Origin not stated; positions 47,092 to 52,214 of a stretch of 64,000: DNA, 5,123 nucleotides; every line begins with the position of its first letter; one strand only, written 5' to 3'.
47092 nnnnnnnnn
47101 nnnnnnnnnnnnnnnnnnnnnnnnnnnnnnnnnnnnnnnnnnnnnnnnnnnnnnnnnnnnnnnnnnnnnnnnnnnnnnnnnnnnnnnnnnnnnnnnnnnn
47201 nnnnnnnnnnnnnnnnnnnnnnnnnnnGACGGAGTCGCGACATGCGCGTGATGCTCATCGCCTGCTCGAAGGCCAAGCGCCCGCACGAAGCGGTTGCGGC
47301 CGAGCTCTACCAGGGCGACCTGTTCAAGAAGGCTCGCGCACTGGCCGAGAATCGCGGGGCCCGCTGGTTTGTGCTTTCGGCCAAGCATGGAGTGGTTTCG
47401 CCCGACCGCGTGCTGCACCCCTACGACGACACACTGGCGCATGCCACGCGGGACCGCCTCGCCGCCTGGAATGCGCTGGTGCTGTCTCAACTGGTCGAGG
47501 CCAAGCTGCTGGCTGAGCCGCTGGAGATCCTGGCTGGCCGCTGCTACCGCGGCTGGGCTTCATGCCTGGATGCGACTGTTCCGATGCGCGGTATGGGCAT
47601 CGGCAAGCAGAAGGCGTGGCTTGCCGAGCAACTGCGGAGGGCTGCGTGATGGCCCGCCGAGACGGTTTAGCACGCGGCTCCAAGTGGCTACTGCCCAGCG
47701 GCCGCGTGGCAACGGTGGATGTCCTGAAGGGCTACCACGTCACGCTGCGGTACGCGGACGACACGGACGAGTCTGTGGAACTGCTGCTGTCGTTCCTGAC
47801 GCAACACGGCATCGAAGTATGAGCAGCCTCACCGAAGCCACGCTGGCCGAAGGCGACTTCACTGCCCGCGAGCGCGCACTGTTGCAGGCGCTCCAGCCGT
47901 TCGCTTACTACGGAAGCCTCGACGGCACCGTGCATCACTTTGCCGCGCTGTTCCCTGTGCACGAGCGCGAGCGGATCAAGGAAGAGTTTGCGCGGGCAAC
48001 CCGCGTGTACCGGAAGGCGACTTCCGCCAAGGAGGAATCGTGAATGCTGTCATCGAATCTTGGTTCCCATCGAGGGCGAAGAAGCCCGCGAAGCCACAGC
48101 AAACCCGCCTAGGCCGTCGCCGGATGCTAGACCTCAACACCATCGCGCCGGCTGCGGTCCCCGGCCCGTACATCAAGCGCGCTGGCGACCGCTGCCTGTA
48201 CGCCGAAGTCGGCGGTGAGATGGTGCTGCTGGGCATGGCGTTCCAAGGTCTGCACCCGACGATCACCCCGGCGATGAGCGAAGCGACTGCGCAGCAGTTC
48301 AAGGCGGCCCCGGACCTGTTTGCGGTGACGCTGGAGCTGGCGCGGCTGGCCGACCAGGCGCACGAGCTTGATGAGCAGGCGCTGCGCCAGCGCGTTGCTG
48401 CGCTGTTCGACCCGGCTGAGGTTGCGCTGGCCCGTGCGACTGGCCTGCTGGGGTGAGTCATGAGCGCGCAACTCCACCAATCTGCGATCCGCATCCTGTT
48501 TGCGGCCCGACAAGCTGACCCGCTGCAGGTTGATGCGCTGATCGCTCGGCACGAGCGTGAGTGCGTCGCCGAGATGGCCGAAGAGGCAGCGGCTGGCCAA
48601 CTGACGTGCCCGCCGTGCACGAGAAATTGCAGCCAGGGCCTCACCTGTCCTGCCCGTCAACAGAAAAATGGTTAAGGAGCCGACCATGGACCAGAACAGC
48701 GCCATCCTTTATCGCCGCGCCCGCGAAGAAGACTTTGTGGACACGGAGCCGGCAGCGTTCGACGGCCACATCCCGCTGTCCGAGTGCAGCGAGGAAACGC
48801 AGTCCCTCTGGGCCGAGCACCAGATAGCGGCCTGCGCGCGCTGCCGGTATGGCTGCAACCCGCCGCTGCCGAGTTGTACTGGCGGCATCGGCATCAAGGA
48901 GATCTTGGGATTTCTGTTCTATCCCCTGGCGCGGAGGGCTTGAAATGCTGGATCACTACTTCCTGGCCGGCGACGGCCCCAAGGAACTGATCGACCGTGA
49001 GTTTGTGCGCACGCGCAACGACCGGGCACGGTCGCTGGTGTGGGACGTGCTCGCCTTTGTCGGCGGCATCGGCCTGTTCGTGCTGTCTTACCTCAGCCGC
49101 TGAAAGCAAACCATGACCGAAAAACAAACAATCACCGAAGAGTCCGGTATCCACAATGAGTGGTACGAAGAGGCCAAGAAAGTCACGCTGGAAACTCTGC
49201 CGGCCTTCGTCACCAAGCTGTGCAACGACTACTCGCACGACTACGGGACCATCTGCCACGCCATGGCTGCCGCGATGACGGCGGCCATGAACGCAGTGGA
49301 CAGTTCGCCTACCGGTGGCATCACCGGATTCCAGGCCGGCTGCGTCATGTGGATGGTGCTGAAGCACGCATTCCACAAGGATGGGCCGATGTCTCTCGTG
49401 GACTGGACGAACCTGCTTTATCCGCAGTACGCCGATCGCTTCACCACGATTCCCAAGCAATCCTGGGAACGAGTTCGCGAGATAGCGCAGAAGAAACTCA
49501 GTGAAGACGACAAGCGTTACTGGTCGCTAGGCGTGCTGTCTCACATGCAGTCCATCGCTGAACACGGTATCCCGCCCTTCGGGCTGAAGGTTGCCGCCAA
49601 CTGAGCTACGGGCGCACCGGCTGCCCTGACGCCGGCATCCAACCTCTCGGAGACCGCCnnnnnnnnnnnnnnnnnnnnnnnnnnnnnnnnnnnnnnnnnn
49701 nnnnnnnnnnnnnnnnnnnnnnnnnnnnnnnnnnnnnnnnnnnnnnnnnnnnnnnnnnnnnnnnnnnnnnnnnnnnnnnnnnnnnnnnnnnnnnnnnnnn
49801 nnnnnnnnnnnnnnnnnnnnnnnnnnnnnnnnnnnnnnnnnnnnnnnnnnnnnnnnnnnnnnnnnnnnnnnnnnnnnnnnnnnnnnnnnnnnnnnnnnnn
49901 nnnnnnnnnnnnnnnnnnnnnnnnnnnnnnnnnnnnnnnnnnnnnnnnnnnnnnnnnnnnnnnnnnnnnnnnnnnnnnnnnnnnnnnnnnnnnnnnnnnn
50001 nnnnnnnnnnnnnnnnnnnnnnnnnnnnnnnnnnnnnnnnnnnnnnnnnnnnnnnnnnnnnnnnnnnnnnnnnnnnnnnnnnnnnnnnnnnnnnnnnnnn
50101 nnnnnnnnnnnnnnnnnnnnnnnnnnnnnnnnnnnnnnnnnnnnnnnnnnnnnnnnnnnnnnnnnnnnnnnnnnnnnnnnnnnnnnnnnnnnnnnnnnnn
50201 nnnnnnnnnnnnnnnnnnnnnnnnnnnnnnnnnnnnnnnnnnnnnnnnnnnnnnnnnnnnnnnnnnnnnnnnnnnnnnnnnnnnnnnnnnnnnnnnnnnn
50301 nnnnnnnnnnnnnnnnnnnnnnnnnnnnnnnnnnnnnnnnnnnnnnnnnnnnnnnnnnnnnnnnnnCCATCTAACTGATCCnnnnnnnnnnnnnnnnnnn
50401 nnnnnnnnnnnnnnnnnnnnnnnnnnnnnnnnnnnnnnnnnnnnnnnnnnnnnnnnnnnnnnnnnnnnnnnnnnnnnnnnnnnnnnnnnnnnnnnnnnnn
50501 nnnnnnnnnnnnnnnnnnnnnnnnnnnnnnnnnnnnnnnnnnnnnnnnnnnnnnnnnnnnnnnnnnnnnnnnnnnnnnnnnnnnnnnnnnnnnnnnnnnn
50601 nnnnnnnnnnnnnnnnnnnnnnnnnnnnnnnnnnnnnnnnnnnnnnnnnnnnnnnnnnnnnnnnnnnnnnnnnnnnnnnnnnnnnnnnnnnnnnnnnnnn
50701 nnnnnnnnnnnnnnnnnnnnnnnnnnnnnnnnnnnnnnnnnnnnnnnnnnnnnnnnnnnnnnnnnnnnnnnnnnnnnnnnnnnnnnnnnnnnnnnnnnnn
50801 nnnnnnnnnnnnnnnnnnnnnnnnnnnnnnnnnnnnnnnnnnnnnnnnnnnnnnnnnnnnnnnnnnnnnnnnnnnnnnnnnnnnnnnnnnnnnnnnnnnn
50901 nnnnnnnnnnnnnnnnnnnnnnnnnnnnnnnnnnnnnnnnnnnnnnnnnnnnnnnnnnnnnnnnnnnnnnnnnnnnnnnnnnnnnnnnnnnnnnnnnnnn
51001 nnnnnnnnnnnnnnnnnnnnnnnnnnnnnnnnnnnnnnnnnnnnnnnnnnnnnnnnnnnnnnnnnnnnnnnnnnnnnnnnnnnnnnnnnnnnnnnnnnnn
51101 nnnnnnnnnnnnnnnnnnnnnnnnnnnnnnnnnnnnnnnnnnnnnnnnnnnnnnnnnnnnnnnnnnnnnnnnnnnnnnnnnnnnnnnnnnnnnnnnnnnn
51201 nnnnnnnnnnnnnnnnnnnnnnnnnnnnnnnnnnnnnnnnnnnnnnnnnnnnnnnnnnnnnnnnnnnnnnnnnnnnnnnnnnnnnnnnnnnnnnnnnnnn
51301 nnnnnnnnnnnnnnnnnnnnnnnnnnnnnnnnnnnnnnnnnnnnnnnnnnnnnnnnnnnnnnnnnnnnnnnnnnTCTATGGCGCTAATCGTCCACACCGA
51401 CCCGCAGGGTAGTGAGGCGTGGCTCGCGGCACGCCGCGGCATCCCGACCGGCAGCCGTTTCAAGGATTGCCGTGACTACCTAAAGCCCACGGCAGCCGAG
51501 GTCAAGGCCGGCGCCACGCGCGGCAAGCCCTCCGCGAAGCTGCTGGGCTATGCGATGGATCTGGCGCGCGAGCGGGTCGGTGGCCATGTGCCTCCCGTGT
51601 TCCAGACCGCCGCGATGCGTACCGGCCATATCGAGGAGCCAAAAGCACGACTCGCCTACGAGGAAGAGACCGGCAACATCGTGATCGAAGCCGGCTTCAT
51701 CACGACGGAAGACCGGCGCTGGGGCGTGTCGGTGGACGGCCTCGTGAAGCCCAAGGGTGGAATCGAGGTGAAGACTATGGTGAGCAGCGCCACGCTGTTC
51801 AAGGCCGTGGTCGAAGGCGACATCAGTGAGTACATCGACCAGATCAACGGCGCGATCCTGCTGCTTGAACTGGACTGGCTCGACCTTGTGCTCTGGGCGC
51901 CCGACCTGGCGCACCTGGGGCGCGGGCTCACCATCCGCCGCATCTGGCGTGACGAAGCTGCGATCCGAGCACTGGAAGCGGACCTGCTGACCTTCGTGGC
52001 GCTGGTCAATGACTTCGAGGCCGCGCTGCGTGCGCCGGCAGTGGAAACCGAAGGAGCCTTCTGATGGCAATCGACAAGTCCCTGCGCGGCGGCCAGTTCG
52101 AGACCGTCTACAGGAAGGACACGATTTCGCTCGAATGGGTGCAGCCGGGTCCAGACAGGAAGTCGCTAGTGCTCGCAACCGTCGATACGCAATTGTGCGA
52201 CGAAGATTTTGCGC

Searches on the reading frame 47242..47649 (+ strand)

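Call 51: search_protein_families(library=phrogs, proteins=[window:47242-47649:+], max_evalue=0.001)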
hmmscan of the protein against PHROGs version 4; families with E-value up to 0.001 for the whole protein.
window:47242-47649:+ (135 aa): 2 families
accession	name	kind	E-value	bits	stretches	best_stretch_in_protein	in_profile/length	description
phrog_5935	-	unknown function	2.5e-25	90.1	1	1-134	7-152/155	-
phrog_5436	-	unknown function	7.6e-13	49.7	1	3-65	129-195/267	-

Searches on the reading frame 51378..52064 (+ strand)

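Call 51: search_protein_families(library=phrogs, proteins=[window:51378-52064:+], max_evalue=0.001)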
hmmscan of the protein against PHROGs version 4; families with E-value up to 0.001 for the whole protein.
window:51378-52064:+ (228 aa): 2 families
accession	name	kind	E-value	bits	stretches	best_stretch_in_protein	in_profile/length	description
phrog_149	-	DNA, RNA and nucleotide metabolism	1.6e-25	90.7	1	6-220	595-803/1242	exonuclease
phrog_434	-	DNA, RNA and nucleotide metabolism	2.7e-09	37.7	1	61-208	87-234/372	RecE-like recombination exonuclease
